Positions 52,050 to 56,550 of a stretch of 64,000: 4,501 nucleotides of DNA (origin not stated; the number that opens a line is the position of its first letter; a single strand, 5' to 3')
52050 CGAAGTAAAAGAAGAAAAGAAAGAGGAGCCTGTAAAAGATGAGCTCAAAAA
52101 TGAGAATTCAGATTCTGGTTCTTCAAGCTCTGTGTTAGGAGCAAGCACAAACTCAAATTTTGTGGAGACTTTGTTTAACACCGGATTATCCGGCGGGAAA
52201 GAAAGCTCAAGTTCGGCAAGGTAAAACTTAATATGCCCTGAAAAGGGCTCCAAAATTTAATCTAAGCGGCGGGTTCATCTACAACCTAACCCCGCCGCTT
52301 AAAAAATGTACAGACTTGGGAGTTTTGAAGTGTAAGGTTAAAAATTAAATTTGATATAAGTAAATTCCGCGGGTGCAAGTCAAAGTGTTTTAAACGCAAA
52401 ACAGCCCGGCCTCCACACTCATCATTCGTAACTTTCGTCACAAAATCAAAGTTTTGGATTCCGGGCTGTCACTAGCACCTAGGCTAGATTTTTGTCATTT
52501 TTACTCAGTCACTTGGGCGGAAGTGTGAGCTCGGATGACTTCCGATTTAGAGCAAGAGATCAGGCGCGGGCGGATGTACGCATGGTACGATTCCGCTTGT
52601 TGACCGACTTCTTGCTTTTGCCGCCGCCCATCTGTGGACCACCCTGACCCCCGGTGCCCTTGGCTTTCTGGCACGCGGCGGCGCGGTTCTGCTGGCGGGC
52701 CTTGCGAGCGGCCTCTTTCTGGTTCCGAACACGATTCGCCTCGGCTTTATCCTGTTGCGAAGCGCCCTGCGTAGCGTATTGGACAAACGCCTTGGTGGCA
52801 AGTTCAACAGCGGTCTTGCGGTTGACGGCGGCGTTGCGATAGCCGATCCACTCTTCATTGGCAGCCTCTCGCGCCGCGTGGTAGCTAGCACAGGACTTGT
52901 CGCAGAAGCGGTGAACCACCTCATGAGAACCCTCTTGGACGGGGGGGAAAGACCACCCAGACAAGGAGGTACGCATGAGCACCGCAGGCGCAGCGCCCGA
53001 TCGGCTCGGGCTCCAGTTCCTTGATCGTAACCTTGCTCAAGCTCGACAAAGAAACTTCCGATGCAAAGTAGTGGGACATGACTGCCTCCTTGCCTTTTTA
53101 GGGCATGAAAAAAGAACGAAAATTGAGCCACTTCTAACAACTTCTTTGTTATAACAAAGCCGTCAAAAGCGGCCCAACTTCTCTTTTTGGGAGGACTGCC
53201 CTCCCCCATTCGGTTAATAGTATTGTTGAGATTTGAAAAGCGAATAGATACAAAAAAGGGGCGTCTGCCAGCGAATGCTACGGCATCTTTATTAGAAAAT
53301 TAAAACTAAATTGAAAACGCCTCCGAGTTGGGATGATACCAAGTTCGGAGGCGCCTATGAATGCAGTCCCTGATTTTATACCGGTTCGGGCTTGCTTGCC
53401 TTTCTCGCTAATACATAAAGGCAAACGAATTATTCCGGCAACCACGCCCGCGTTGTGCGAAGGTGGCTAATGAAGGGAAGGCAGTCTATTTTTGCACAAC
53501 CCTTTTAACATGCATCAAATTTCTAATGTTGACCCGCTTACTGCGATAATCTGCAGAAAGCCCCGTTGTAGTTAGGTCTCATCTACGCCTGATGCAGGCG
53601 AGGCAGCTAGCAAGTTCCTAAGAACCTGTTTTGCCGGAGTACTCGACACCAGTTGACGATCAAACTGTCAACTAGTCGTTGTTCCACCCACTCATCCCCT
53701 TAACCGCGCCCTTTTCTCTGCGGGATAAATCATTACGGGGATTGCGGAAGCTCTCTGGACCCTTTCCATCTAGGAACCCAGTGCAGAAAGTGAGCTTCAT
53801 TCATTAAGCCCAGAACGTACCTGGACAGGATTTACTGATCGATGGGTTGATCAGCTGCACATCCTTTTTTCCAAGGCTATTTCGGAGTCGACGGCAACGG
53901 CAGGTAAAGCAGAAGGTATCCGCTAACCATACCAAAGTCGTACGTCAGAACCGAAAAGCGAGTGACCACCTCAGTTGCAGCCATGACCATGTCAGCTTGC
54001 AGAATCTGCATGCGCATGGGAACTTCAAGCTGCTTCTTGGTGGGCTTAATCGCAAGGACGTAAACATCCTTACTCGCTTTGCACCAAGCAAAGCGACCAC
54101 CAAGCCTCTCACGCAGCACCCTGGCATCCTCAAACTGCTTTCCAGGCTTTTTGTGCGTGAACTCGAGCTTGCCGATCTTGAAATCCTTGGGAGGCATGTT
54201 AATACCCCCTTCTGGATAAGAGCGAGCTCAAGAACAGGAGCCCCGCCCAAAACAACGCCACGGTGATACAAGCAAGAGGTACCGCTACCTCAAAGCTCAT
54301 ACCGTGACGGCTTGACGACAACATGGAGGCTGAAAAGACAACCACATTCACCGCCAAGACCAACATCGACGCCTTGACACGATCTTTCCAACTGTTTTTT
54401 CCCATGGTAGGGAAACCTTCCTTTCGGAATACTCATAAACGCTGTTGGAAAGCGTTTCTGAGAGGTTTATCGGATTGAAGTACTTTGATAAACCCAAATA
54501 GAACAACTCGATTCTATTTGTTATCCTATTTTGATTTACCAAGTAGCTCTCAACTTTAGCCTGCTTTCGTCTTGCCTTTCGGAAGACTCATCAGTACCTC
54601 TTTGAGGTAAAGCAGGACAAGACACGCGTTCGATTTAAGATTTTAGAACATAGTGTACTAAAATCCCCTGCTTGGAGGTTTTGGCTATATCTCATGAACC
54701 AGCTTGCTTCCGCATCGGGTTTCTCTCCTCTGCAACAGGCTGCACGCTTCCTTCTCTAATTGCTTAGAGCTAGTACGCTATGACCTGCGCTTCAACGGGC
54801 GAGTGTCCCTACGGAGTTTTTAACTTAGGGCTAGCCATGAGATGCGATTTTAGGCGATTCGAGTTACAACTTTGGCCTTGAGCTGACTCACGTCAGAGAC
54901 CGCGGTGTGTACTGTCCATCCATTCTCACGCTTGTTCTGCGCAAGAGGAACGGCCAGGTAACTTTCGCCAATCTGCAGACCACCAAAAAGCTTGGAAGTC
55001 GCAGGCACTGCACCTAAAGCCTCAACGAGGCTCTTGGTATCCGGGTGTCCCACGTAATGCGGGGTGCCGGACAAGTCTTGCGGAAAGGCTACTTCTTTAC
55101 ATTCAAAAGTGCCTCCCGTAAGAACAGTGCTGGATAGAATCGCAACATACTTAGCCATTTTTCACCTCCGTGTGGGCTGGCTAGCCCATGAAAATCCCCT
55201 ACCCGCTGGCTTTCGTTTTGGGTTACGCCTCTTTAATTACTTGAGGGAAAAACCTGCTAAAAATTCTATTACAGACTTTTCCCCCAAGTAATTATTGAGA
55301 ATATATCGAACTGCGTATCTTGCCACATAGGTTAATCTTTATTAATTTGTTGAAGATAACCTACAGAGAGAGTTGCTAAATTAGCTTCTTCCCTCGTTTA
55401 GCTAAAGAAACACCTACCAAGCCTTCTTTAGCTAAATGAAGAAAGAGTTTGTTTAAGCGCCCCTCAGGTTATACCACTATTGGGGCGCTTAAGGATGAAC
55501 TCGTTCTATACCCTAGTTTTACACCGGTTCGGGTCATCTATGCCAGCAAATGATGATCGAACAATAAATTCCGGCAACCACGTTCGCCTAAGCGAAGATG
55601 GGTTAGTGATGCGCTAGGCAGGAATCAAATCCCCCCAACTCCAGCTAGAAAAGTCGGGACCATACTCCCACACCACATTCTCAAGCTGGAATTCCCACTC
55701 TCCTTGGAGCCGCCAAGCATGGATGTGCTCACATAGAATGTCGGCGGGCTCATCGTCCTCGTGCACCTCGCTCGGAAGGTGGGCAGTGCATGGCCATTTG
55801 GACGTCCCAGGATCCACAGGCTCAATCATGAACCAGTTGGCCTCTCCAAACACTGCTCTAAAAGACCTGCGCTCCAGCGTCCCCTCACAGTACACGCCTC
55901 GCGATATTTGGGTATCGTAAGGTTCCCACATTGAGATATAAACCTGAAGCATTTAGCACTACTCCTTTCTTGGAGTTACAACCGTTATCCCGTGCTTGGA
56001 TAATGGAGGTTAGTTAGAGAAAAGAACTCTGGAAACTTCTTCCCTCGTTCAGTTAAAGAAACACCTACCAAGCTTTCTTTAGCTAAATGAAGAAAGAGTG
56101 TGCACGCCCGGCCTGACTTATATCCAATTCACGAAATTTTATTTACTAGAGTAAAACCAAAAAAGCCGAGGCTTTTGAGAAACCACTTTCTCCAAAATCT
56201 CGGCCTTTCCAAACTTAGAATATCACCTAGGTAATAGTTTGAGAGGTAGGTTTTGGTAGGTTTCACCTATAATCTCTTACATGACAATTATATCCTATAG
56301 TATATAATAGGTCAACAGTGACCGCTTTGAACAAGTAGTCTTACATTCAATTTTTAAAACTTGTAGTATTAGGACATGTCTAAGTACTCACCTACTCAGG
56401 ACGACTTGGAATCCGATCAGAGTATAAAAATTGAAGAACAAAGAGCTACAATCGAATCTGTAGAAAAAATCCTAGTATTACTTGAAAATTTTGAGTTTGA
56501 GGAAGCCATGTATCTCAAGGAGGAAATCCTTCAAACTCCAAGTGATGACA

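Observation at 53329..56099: Two families of hairpin-bearing repeats (R1 ~64 bp x2, R2 ~160 bp x2) in the island's intergenic spacers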

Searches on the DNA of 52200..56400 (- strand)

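Call 8: search_rna_families(source=window, start=52200, end=56400, threshold=evalue, max_evalue=10, show_alignments=3)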
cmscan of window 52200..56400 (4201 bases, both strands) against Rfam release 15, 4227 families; matches with E-value up to 10: 9.
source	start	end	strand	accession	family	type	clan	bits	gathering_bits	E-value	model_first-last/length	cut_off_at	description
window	55223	55304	-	RF04009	mir-754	Gene; miRNA;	-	30.7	84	0.0038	1-78/78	no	mir-754 microRNA precursor family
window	55371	55462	+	RF03940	MIR9563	Gene; miRNA;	-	28.5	90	0.018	1-127/127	no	MIR9563 microRNA precursor family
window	54559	54617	-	RF00008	Hammerhead_3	Gene; ribozyme;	CL00010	24.5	48.5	0.056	1-54/54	no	Hammerhead ribozyme (type III)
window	55223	55304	-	RF03998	mir-2160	Gene; miRNA;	-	24.3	70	0.66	1-93/93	no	mir-2160 microRNA precursor family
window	55370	55463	-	RF03940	MIR9563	Gene; miRNA;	-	23.3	90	0.42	1-127/127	no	MIR9563 microRNA precursor family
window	56151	56218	-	RF00979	mir-553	Gene; miRNA;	-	18.9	82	6.6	1-62/62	no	mir-553 microRNA precursor family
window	52529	52565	+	RF00289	SNORND104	Gene; snRNA; snoRNA; CD-box;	CL00077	15.8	40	3.7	1-70/70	no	Small nucleolar RNA SNORD104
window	54625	54659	-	RF01072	TMV_UPD-PK3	Cis-reg;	-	13.9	34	7.2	1-31/31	no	Pseudoknot of upstream pseudoknot domain (UPD) of the 3'UTR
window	52407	52427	-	RF01138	sR23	Gene; snRNA; snoRNA; CD-box;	-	12.8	45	8.6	1-54/54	no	Small nucleolar RNA sR23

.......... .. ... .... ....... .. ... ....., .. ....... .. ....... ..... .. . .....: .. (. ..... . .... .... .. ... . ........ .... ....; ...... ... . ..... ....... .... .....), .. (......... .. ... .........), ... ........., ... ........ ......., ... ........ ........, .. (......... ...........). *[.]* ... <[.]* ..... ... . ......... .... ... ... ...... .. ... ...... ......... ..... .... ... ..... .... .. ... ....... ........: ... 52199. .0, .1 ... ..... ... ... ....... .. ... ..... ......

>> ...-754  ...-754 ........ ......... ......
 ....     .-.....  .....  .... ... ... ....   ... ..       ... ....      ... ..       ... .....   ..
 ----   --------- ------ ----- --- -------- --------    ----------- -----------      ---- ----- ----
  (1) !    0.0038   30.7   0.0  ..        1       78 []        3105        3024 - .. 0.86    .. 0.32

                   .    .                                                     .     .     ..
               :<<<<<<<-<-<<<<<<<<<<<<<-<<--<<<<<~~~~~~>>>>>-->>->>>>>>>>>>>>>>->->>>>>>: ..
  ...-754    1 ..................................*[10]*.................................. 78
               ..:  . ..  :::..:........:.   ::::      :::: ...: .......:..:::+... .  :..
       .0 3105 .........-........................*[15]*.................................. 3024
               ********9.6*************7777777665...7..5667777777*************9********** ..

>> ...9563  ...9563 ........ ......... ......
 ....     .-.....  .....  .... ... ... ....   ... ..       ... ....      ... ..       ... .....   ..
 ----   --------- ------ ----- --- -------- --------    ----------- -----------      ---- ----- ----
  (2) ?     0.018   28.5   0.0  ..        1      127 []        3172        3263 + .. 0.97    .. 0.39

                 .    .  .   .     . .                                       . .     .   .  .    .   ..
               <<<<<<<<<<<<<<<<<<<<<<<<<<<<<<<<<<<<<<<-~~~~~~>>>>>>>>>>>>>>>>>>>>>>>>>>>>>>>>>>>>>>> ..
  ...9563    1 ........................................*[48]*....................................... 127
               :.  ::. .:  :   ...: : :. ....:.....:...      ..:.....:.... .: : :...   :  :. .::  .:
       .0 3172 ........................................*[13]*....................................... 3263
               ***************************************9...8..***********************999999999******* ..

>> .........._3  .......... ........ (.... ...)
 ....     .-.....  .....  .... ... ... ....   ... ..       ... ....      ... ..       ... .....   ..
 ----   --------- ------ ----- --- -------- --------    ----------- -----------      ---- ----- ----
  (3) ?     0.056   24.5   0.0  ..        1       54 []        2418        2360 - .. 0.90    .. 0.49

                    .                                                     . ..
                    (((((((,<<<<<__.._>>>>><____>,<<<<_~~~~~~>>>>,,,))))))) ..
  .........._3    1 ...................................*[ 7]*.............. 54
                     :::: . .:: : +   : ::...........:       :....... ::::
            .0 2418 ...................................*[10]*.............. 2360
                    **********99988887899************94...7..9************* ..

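Call 45: search_rna_families(sources=[L005, L078, L080, L061, L085, L050, L051, L049, L086, L087, L088, L082, L084, L008, L011, L012, L021], threshold=gathering)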
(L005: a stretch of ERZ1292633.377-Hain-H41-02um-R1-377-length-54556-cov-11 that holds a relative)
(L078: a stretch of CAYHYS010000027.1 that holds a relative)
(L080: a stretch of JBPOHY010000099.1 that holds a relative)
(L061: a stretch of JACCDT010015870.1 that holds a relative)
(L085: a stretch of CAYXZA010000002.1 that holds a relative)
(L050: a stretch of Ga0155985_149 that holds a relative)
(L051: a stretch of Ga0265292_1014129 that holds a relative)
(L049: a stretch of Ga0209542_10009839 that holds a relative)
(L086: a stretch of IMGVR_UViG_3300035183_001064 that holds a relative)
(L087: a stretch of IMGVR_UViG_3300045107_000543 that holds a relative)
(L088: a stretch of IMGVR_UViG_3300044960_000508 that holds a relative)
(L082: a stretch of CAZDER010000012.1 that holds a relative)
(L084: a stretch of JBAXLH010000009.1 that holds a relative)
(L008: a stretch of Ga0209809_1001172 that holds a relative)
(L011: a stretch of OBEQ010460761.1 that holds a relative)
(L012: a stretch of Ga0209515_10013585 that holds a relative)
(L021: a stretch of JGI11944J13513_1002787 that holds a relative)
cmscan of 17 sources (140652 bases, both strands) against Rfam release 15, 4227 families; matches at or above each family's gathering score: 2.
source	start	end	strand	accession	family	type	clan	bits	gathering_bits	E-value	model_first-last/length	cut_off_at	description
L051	1290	1362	+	RF00005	tRNA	Gene; tRNA;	CL00001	59.7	29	4.7e-10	1-71/71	no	tRNA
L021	2918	2947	+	RF01315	CRISPR-DR2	Gene; CRISPR;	CL00014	43.6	37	7.2e-05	1-30/30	no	CRISPR RNA direct repeat element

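Call 49: search_rna_families(source=window, start=53300, end=53520, threshold=evalue, max_evalue=10, show_alignments=4)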
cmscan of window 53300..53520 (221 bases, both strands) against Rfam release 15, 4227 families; matches with E-value up to 10: 1.
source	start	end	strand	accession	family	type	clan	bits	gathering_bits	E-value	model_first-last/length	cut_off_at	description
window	53311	53360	+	RF01900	mir-2024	Gene; miRNA;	-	19.3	69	0.13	1-77/77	no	mir-2024 microRNA precursor family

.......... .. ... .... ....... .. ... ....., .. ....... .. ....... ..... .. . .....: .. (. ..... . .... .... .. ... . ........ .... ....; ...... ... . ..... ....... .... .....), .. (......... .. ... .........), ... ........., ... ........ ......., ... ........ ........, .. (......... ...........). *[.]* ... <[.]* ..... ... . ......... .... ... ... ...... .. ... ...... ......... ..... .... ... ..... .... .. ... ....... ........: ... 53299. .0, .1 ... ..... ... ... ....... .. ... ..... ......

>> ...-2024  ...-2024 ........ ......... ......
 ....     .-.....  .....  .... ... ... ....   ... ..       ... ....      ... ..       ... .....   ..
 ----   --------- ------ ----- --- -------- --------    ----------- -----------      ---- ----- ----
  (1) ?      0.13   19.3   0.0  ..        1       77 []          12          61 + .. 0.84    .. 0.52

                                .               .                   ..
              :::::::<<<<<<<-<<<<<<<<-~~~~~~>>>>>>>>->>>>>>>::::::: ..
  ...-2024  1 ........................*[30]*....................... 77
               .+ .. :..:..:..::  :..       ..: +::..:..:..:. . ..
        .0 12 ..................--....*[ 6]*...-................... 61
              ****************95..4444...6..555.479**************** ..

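Call 50: search_rna_families(source=window, start=55430, end=55650, threshold=evalue, max_evalue=10, show_alignments=4)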
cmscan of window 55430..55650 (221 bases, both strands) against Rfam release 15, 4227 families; matches with E-value up to 10: 6.
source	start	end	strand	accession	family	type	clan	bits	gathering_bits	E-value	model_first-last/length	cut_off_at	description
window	55436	55511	+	RF00965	mir-549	Gene; miRNA;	-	16.4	93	1.3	1-72/72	no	mir-549 microRNA precursor family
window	55545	55576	+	RF01196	snoZ30a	Gene; snRNA; snoRNA; CD-box;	-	14.6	80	0.92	1-92/92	no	Small nucleolar RNA Z30a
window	55462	55528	-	RF01303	sR49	Gene; snRNA; snoRNA; CD-box;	-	13.4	50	3.2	1-56/56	no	Small nucleolar RNA sR49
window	55452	55493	+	RF01047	HBV_epsilon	Cis-reg;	CL00104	13.2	45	7.8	1-61/61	no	HBV RNA encapsidation signal epsilon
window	55438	55507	+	RF04087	MIR5565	Gene; miRNA;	-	12.3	80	7.9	1-109/109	no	MIR5565 microRNA precursor family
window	55620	55644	-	RF02182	ST7-AS2_2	Gene; lncRNA;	-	10.3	45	3.9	22-47/47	no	ST7 antisense RNA 2 conserved region 2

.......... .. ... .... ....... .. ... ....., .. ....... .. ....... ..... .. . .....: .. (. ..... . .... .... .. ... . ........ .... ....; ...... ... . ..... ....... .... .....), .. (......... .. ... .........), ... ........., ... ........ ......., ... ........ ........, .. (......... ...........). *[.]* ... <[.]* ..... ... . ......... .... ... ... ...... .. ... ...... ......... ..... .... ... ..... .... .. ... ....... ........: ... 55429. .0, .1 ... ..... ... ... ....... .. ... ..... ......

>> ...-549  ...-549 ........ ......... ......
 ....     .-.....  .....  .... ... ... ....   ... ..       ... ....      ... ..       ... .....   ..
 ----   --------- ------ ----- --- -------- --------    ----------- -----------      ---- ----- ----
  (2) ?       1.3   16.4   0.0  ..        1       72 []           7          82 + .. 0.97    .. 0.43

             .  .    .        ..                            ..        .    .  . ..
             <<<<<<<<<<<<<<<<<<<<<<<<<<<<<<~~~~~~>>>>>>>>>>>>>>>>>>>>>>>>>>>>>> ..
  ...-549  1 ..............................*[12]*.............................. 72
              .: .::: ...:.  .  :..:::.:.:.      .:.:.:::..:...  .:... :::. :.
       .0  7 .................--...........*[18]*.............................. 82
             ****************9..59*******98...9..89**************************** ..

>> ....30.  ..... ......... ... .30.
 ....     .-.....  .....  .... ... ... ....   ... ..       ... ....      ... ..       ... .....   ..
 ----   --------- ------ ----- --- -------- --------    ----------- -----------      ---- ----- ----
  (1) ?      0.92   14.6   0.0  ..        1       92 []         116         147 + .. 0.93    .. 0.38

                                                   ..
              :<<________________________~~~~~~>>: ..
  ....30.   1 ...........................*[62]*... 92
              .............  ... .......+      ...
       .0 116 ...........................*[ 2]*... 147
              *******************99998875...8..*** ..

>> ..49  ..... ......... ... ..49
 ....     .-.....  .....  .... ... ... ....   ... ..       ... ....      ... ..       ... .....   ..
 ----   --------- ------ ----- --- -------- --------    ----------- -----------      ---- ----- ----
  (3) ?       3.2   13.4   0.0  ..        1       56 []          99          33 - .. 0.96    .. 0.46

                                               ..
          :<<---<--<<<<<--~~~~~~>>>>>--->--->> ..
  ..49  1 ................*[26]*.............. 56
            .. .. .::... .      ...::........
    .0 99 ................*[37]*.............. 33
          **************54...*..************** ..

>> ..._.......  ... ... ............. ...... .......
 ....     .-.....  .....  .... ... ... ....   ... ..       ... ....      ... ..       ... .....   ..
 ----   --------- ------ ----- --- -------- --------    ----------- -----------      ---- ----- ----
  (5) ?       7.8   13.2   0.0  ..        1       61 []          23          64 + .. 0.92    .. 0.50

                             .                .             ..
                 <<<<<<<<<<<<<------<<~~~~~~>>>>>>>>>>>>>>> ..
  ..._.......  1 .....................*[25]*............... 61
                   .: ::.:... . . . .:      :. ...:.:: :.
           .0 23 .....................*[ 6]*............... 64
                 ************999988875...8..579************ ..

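Call 54: search_dna_similar(query=window:53320-53490:-, collection=phages, mode=distant, max_evalue=1)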
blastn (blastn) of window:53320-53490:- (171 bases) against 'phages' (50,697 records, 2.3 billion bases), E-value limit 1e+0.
No match.
